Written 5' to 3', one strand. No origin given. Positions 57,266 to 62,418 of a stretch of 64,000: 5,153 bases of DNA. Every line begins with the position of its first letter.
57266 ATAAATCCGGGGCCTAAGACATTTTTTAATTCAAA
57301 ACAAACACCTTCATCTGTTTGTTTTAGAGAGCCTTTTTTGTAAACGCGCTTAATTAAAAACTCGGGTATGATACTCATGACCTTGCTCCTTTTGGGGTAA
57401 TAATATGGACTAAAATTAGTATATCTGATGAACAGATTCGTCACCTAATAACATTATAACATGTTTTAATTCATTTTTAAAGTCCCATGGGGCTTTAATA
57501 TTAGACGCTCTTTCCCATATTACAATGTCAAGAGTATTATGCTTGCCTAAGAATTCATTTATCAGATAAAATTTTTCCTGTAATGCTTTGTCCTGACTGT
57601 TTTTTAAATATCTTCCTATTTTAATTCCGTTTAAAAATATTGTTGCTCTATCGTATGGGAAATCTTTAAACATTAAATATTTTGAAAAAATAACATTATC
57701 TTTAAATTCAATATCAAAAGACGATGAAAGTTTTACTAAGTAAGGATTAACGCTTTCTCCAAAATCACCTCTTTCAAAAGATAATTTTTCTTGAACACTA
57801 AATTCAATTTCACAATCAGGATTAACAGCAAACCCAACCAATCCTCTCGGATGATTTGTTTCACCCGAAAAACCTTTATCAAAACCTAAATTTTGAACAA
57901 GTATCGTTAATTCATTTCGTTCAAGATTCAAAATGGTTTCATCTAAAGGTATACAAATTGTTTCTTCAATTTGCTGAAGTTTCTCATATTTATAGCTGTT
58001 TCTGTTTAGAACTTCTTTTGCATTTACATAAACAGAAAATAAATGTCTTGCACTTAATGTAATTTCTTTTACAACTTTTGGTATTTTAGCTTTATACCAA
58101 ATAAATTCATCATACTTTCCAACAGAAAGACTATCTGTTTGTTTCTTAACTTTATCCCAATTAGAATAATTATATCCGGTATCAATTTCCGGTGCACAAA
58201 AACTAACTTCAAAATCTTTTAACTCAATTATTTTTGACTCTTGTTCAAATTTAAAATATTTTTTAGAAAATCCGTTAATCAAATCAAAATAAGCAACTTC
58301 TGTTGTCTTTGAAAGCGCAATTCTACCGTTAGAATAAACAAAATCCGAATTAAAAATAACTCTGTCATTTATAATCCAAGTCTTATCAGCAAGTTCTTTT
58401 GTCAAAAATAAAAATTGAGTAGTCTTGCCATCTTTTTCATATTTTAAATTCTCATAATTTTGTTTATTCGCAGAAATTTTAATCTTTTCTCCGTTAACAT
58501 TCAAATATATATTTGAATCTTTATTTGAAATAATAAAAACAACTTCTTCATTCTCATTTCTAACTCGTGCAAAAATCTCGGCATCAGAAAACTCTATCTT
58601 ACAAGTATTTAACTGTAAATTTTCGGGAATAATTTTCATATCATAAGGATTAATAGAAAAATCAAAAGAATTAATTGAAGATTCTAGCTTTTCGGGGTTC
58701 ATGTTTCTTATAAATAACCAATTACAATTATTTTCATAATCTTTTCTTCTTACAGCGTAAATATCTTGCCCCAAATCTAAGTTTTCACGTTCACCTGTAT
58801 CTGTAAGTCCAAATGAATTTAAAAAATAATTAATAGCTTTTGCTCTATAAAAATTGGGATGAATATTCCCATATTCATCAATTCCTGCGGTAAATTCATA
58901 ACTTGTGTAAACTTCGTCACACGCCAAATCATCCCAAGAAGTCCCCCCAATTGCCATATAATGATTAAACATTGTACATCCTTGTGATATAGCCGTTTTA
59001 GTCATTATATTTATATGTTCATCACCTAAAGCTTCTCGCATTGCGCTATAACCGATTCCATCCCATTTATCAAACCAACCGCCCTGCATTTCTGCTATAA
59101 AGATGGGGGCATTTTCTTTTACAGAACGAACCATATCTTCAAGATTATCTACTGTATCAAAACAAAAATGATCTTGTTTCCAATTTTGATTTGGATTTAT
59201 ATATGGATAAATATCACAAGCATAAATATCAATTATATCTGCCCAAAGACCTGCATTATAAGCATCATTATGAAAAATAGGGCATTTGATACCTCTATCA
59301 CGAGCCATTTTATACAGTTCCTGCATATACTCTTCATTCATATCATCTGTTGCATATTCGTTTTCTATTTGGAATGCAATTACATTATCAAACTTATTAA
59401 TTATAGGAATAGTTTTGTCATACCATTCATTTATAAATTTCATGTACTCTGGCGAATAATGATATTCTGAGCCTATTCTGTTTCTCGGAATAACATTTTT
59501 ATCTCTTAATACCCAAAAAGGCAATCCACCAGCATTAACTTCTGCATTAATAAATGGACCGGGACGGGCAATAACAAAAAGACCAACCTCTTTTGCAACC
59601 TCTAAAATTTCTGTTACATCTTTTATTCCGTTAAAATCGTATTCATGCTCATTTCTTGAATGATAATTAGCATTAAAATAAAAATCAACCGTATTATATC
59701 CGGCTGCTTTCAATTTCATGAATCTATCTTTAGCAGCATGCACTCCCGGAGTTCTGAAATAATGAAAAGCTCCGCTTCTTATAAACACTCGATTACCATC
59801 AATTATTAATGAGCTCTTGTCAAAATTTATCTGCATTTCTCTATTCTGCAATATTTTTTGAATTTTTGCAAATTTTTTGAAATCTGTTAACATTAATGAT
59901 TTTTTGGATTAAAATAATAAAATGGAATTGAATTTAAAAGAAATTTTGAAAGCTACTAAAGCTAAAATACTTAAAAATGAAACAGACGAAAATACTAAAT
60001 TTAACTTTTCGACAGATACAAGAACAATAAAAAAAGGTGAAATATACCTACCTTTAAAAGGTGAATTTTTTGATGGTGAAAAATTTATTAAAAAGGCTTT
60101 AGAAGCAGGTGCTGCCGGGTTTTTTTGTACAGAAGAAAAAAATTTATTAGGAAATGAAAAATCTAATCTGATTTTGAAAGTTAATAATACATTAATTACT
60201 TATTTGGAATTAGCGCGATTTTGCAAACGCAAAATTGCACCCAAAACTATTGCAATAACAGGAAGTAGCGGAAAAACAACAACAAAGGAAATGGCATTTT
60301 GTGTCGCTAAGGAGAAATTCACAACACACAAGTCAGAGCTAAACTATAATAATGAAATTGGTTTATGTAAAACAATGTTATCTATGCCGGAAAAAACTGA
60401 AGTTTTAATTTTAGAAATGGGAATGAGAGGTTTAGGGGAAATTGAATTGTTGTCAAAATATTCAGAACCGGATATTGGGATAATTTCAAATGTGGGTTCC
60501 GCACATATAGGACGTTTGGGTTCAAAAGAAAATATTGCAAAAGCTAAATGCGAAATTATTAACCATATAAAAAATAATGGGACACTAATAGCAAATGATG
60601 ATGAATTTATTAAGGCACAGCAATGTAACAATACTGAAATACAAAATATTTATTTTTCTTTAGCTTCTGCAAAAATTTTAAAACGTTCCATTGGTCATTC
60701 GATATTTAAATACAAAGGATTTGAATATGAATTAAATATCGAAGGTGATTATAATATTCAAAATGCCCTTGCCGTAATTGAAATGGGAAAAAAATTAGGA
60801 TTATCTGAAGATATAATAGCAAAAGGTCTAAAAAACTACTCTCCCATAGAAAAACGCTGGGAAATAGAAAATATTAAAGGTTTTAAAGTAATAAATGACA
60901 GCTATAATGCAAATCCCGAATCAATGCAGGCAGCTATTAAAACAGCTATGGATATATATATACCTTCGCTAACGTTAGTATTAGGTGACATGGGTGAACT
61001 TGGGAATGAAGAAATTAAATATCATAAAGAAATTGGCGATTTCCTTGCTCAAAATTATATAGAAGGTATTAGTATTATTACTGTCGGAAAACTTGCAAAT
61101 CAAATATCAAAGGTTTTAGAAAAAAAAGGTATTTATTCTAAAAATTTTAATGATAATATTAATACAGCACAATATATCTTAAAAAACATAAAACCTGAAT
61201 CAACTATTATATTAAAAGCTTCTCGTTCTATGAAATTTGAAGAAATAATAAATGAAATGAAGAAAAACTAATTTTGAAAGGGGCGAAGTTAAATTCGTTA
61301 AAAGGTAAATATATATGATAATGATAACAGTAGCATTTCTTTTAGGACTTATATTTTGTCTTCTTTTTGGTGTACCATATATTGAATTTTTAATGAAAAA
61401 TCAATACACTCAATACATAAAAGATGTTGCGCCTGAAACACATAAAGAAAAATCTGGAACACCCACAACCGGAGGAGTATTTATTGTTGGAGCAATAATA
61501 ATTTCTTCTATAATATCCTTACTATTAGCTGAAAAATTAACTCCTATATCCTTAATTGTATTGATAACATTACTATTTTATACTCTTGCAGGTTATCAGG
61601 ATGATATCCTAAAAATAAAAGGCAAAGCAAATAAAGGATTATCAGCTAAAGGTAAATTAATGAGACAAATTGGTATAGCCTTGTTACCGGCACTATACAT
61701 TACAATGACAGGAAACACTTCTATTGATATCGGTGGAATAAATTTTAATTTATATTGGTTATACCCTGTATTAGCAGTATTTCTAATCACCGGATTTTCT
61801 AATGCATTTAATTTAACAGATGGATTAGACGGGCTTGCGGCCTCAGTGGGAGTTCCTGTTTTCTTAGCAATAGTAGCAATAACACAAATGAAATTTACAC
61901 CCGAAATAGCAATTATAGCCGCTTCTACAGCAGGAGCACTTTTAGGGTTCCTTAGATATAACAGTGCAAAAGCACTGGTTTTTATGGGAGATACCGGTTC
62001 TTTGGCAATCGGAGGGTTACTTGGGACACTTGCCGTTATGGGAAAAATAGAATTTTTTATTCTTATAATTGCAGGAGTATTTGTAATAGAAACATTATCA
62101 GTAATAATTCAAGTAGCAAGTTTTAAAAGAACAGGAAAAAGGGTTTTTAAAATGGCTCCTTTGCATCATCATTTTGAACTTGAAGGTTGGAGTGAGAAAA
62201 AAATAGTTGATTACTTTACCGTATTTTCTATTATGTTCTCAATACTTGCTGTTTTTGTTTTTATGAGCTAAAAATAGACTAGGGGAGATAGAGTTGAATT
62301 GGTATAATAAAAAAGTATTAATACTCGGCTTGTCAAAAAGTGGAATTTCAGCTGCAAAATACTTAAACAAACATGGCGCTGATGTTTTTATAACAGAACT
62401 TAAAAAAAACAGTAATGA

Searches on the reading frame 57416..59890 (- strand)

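Call 35: search_protein_families(library=pfam, proteins=[window:57416-59890:-], max_evalue=0.00001)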
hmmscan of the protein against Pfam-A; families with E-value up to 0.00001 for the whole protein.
window:57416-59890:- (824 aa): 1 family
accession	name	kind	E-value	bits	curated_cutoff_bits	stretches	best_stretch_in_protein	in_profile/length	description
PF01301.25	Glyco_hydro_35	-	4.9e-65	220.7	27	1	27-352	1-314/319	Glycosyl hydrolases family 35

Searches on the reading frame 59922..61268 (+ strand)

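Call 45: search_protein_families(library=pfam, proteins=[window:59922-61268:+], max_evalue=0.001)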
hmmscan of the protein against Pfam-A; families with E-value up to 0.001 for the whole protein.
window:59922-61268:+ (449 aa): 3 families
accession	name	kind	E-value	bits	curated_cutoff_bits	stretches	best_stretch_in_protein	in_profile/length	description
PF08245.18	Mur_ligase_M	-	1.7e-38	133.1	24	1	112-287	1-198/200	Mur ligase middle domain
PF02875.26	Mur_ligase_C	-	2e-14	55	28.4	1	312-435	2-127/127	Mur ligase, glutamate ligase domain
PF01225.30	Mur_ligase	-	2.9e-05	24.8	21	1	30-93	6-79/95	Mur ligase family, catalytic domain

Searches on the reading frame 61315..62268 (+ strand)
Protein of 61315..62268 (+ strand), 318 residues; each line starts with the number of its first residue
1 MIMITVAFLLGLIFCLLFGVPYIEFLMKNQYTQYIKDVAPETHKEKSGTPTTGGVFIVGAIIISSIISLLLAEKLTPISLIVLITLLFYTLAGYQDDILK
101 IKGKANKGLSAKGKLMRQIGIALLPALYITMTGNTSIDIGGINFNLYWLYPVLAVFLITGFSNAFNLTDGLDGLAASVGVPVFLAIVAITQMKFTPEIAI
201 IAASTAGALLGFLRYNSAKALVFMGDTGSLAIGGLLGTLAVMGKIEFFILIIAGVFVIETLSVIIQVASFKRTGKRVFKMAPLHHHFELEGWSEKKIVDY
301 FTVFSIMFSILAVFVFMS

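Call 45: search_protein_families(library=pfam, proteins=[window:61315-62268:+], max_evalue=0.001)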
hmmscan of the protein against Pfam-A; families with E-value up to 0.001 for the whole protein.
window:61315-62268:+ (318 aa): 1 family
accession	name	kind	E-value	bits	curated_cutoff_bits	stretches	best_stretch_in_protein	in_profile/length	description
PF00953.26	Glycos_transf_4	-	2.6e-32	112.5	27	1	80-243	2-159/160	Glycosyl transferase family 4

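Call 69: find_encoding_contigs(protein=window:61315-62268:+, flank=10000, max_places=1)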
Protein window:61315-62268:+ (318 aa): 1 contig read that carries it; 1 place shown.
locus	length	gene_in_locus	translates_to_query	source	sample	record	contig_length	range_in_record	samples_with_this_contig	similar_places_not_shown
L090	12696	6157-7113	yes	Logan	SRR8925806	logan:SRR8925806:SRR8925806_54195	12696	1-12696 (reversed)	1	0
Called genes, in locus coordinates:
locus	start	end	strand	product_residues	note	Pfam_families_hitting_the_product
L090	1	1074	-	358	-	?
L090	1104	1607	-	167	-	PF01584:CheW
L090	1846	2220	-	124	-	PF25653:HMG-CoA_red_N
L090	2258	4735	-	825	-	PF01301:Glyco_hydro_35, PF13364:BetaGal_ABD2 (faint)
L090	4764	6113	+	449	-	PF08245:Mur_ligase_M, PF02875:Mur_ligase_C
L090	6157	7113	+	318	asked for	PF00953:Glycos_transf_4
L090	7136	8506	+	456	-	PF21377:MurD_N (weak), PF21799:MurD-like_N, PF08245:Mur_ligase_M, PF02875:Mur_ligase_C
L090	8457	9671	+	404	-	PF01098:FTSW_RODA_SPOVE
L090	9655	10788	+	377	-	PF03033:Glyco_transf_28, PF04101:Glyco_tran_28_C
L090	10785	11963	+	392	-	PF08245:Mur_ligase_M (weak), PF27239:FOL3_C, PF02875:Mur_ligase_C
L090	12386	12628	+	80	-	-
